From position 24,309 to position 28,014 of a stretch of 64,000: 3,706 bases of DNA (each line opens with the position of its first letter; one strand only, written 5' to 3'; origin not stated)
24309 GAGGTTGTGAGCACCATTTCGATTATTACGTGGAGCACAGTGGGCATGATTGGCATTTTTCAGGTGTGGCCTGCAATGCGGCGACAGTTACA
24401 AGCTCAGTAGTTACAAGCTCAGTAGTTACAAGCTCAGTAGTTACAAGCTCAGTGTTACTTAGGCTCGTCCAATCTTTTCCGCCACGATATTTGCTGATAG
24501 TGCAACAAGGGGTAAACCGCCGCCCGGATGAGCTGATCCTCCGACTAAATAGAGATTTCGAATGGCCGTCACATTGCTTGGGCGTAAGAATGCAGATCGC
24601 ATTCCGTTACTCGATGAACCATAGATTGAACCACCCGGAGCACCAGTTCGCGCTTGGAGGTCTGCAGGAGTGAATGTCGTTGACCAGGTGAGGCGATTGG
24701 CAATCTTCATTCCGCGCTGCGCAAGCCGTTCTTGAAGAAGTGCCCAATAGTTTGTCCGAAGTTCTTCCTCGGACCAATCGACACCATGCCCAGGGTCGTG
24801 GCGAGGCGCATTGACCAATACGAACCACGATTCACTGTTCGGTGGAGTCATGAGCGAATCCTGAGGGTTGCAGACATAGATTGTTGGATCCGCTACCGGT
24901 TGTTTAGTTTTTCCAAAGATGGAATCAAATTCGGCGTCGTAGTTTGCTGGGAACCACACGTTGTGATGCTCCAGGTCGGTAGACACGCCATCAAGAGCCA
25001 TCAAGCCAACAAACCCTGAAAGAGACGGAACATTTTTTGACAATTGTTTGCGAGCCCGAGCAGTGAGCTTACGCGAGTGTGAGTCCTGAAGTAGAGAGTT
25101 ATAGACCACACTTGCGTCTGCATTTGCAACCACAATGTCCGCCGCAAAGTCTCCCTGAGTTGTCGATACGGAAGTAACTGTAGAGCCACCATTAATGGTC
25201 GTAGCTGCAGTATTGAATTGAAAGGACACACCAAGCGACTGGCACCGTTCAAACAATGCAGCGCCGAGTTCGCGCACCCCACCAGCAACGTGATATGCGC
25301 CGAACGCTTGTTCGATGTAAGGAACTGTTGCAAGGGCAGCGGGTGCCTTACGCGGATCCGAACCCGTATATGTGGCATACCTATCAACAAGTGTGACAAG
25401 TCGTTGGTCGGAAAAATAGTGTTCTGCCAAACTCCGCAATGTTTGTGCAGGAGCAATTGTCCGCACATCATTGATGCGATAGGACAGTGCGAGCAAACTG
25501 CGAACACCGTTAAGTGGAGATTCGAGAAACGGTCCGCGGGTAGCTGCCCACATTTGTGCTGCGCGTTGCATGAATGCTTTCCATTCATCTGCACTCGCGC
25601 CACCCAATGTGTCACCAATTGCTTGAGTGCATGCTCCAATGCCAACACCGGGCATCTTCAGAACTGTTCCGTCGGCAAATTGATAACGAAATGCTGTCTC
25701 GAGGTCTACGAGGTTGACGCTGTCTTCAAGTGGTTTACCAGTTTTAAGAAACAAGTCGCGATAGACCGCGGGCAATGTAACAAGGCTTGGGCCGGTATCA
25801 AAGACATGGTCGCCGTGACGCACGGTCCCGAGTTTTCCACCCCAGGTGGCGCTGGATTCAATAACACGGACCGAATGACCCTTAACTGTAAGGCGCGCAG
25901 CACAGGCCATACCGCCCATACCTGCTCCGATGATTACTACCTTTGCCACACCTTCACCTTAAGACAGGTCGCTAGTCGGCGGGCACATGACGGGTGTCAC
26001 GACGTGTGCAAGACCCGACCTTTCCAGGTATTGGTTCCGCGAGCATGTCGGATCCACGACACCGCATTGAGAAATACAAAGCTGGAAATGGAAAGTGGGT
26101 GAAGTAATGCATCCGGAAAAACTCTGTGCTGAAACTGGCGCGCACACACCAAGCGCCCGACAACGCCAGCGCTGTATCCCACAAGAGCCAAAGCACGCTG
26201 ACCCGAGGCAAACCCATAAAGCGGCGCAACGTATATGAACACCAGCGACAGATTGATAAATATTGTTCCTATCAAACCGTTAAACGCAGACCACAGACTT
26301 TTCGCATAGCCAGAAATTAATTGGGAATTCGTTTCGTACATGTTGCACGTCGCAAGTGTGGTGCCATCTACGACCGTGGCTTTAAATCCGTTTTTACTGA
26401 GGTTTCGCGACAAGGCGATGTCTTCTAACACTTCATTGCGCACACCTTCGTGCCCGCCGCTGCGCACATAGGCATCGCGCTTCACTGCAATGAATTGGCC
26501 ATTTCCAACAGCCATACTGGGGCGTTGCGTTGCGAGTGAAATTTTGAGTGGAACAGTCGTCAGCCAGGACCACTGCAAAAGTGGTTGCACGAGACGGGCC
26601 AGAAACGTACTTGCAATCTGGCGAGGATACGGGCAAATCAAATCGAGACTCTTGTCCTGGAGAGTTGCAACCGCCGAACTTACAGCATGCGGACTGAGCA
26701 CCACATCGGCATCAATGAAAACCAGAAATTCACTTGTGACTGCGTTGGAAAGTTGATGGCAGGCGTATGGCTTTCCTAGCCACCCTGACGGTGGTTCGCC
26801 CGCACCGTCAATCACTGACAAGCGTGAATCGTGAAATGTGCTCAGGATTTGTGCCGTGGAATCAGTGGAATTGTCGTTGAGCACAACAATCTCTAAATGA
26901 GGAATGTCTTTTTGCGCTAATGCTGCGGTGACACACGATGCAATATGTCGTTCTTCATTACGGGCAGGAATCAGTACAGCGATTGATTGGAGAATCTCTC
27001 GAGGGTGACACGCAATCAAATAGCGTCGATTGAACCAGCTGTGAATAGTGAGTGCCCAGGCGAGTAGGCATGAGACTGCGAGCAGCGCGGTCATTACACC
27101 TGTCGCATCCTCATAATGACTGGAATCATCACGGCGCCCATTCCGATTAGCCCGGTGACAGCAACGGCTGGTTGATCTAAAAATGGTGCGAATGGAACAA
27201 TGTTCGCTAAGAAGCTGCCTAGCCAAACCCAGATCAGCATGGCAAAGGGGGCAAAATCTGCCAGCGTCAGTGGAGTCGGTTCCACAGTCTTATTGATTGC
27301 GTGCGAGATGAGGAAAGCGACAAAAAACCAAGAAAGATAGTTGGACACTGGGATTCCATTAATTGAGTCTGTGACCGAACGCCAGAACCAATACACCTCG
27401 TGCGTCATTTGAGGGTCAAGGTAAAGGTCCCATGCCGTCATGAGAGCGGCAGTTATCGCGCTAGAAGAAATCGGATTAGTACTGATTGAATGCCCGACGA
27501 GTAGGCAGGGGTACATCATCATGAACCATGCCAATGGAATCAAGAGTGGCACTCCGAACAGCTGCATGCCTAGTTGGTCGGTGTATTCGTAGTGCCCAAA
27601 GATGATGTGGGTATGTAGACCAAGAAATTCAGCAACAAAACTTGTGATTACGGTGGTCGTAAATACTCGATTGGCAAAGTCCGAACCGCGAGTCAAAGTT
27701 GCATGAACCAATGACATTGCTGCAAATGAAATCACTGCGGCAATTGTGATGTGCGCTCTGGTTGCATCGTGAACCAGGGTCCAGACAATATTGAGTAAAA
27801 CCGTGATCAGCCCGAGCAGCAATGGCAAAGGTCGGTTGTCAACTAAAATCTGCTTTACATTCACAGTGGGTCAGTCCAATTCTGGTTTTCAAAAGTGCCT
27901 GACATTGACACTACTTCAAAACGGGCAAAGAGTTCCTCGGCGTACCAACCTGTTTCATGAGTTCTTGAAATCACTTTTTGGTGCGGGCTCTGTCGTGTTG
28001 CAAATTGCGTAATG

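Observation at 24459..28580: Tightly coupled crtA-like / cruF / GT2 / CrtI-family operon predicts an oxygenated carotenoid glycoside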

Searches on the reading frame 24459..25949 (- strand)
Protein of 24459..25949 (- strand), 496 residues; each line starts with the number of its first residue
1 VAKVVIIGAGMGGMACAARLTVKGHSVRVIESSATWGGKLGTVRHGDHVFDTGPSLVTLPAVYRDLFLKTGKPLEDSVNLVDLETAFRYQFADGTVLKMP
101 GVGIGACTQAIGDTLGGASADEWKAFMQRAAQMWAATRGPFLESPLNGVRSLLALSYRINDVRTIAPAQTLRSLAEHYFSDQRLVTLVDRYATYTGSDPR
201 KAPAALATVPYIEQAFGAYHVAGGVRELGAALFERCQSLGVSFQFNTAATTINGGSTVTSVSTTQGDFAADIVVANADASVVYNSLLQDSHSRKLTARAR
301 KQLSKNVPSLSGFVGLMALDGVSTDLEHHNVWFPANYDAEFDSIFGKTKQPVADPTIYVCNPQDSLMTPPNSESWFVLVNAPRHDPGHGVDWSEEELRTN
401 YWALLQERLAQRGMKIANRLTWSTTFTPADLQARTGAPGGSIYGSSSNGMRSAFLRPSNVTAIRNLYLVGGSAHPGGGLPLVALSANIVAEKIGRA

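Call 5: search_protein_families(library=pfam, proteins=[window:24459-25949:-], max_evalue=0.01)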
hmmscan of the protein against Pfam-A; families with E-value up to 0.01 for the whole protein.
window:24459-25949:- (496 aa): 9 families
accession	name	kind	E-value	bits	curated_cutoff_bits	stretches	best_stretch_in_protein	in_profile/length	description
PF01593.30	Amino_oxidase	-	4.3e-20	72.9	19.8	1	11-493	1-442/443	Flavin containing amine oxidoreductase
PF13450.12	NAD_binding_8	-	2e-12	47.7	21.9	1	6-61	1-56/68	NAD(P)-binding Rossmann-like domain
PF07992.20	Pyr_redox_2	-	2.6e-08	34.1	26.1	1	3-35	2-34/291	Pyridine nucleotide-disulphide oxidoreductase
PF01266.30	DAO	-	3.2e-08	33.9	27.9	1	3-276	1-202/353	FAD dependent oxidoreductase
PF00890.30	FAD_binding_2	-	4e-06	26.7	20.4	1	4-38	2-36/414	FAD binding domain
PF03486.20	HI0933_like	-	6.6e-06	26.2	50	1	3-42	2-41/244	HI0933-like protein Rossmann domain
PF00070.33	Pyr_redox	-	2.7e-05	25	22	0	3-34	1-32/82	Pyridine nucleotide-disulphide oxidoreductase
PF12831.13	FAD_oxidored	-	0.004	16.9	27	1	4-40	2-38/416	FAD dependent oxidoreductase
PF01946.23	Thi4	-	0.0099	15.6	26.2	0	3-40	19-57/235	Thi4 family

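Call 6: search_protein_families(library=ncbifam, proteins=[window:24459-25949:-], max_evalue=0.01)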
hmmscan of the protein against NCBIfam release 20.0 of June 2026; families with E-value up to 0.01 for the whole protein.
window:24459-25949:- (496 aa): 56 families (the best 25 are shown)
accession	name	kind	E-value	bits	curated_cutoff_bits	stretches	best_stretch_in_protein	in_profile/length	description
NF045637.1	carotdesatCrtDProt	equivalog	4.5e-102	342.1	580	1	4-493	1-482/485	1-hydroxycarotenoid 3,4-desaturase CrtD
TIGR02734.1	crtI_fam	subfamily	4.5e-90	302.7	238.1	1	4-493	1-488/504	phytoene desaturase family protein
NF042421.1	hydcarot_desat_CrtD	equivalog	9.2e-82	275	500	1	1-494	1-484/487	1-hydroxycarotenoid 3,4-desaturase CrtD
NF058655.1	CrtID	equivalog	6.7e-66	223.1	640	1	4-490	1-478/478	bifunctional phytoene desaturase/3,4-desaturase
TIGR02733.1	desat_CrtD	equivalog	8.5e-17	61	549.7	2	3-56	3-56/492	C-3',4' desaturase CrtD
TIGR02730.1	carot_isom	equivalog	4.7e-16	58.7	586.9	2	4-57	3-56/493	carotenoid isomerase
NF005560.0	PRK07233.1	equivalog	3.9e-11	42.4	252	1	3-48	2-47/435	hypothetical protein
NF045689.1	BCarotKetCrtO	equivalog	5.7e-11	41.7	1000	2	349-479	381-523/563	beta-carotene ketolase CrtO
TIGR03467.1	HpnE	equivalog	8.5e-09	35.2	283.05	1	4-54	1-53/430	hydroxysqualene dehydroxylase HpnE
TIGR02352.1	thiamin_ThiO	equivalog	2.2e-07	30.3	250.8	1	226-275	151-201/351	glycine oxidase ThiO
TIGR00275.1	TIGR00275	subfamily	2.8e-07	29.7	183.8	1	4-41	1-38/401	aminoacetone oxidase family FAD-binding enzyme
TIGR03364.1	HpnW_proposed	hypoth_equivalog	5e-07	29.1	285.1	1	3-38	2-37/365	TIGR03364 family FAD-dependent oxidoreductase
NF001933.0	PRK00711.1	subfamily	5.3e-07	29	383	1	223-277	198-253/429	D-amino acid dehydrogenase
TIGR02732.1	zeta_caro_desat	equivalog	1.4e-06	27.6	622.15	1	3-49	1-49/474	9,9'-di-cis-zeta-carotene desaturase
NF005547.0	PRK07208.1-3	equivalog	1.8e-06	27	380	1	3-53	6-56/465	hypothetical protein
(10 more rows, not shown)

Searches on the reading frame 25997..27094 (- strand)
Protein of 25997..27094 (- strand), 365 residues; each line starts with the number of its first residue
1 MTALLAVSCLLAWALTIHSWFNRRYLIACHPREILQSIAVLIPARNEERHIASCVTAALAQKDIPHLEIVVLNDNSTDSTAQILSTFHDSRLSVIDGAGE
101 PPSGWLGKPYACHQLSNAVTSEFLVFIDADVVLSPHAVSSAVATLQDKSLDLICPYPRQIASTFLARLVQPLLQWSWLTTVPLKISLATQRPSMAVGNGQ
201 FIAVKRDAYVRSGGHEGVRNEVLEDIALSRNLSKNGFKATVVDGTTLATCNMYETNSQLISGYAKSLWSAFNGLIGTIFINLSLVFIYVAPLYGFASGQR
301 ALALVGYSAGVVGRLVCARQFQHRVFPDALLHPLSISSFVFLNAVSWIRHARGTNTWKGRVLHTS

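Call 5: search_protein_families(library=pfam, proteins=[window:25997-27094:-], max_evalue=0.01)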
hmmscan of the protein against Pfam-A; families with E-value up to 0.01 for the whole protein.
window:25997-27094:- (365 aa): 5 families
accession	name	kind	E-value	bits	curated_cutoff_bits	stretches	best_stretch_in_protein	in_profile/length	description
PF00535.33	Glycos_transf_2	-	8.9e-20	71.7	23.3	1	40-208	2-163/168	Glycosyl transferase family 2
PF13641.12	Glyco_tranf_2_3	-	2.8e-18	67.2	27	1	37-246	2-208/230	Glycosyltransferase like family 2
PF13506.12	Glyco_transf_21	-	1.2e-11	44.8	21.7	1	106-248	16-153/174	Glycosyl transferase family 21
PF10111.15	Glyco_tranf_2_2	-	3e-06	27.4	27.3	1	40-150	2-111/276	Glycosyltransferase like family 2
PF13632.12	Glyco_trans_2_3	-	7.9e-05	23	27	1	125-245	3-119/198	Glycosyl transferase family group 2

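Call 6: search_protein_families(library=ncbifam, proteins=[window:25997-27094:-], max_evalue=0.01)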
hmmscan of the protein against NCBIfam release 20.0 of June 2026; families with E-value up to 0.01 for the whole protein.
window:25997-27094:- (365 aa): 19 families
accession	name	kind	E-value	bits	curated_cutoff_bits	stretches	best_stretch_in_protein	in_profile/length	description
TIGR03469.1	HpnB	hypoth_equivalog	8.4e-29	100.7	379.25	1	32-362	40-384/386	hopene-associated glycosyltransferase HpnB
NF045692.1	OglycostaseCruG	equivalog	1.5e-27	96.5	600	1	32-267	37-273/386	2'-O-glycosyltransferase CruG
TIGR03937.1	PgaC_IcaA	equivalog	5.9e-14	51.8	422.3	1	31-158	40-164/407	poly-beta-1,6-N-acetyl-D-glucosamine synthase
TIGR04283.1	glyco_like_mftF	equivalog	6.9e-12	45.4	182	1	38-243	1-179/221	TIGR04283 family arsenosugar biosynthesis glycosyltransferase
TIGR03472.1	HpnI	equivalog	3.6e-11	42.5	310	1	5-363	14-363/373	bacteriohopanetetrol glucosamine biosynthesis glycosyltransferase HpnI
NF010496.0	PRK13915.1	equivalog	1.2e-08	34.4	262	1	35-152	30-150/307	glucosyl-3-phosphoglycerate synthase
TIGR03965.1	mycofact_glyco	equivalog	1.3e-08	34.2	280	1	33-155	72-189/467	mycofactocin biosynthesis glycosyltransferase MftF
NF053846.1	glyco_with_XrtP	equivalog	3.2e-08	32.7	520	1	3-110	10-113/440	XrtP-associated glycosyltransferase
NF007482.0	PRK10073.1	equivalog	1.5e-06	27.5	423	1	36-152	6-117/334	glycosyltransferase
NF041875.1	EPS_EpsD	equivalog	3.7e-06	26.6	370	1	39-237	2-194/325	exopolysaccharide biosynthesis glycosyltransferase EpsD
TIGR04182.1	glyco_TIGR04182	equivalog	8.2e-06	25.4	325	1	38-146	2-98/293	S-layer glycoprotein N-glycosyltransferase AglJ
NF041865.1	EpsU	equivalog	9.6e-06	24.8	700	1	36-148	39-150/394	exopolysaccharide biosynthesis GT2 family glycosyltransferase EpsU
NF038302.1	EPS_HpsE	equivalog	2e-05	23.7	300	1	38-147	3-113/307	hormogonium polysaccharide biosynthesis glycosyltransferase HpsE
NF047683.1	TeichurnBiosyTuaG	equivalog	0.00021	21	400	1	37-139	7-105/252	teichuronic acid biosynthesis protein TuaG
TIGR04242.1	nodulat_NodC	equivalog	0.0006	18.9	550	1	32-150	44-161/395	chitooligosaccharide synthase NodC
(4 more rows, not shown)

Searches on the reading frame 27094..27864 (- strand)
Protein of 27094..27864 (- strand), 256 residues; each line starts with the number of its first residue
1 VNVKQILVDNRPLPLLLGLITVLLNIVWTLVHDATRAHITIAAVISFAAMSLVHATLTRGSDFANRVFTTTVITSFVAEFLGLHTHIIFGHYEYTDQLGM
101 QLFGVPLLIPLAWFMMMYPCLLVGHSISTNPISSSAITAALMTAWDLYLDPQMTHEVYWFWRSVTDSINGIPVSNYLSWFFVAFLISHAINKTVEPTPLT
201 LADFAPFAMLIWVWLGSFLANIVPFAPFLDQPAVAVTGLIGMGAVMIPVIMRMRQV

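Call 5: search_protein_families(library=pfam, proteins=[window:27094-27864:-], max_evalue=0.01)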
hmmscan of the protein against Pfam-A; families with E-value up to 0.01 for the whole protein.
window:27094-27864:- (256 aa): 2 families
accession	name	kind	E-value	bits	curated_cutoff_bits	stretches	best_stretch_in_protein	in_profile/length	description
PF04240.17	Caroten_synth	-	5.2e-31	108.6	25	1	42-223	5-189/209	Carotenoid biosynthesis protein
PF22497.1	DUF6989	-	0.0058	16.9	27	1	93-220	15-142/146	Domain of unknown function (DUF6989)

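Call 6: search_protein_families(library=ncbifam, proteins=[window:27094-27864:-], max_evalue=0.01)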
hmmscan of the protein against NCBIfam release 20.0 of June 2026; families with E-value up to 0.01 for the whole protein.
window:27094-27864:- (256 aa): 3 families
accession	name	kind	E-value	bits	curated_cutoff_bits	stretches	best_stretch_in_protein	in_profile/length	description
TIGR03460.1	crt_membr_arch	equivalog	1.4e-25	90.6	154.7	1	11-235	11-231/248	bisanhydrobacterioruberin hydratase CruF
NF045693.1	GCarotHydoxCruF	equivalog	1.4e-15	57.4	400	1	45-218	60-245/310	gamma-carotene 1'-hydroxylase CruF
NF041333.1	CruF_Halo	equivalog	4.8e-11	42.6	300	1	50-195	60-209/268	bisanhydrobacterioruberin hydratase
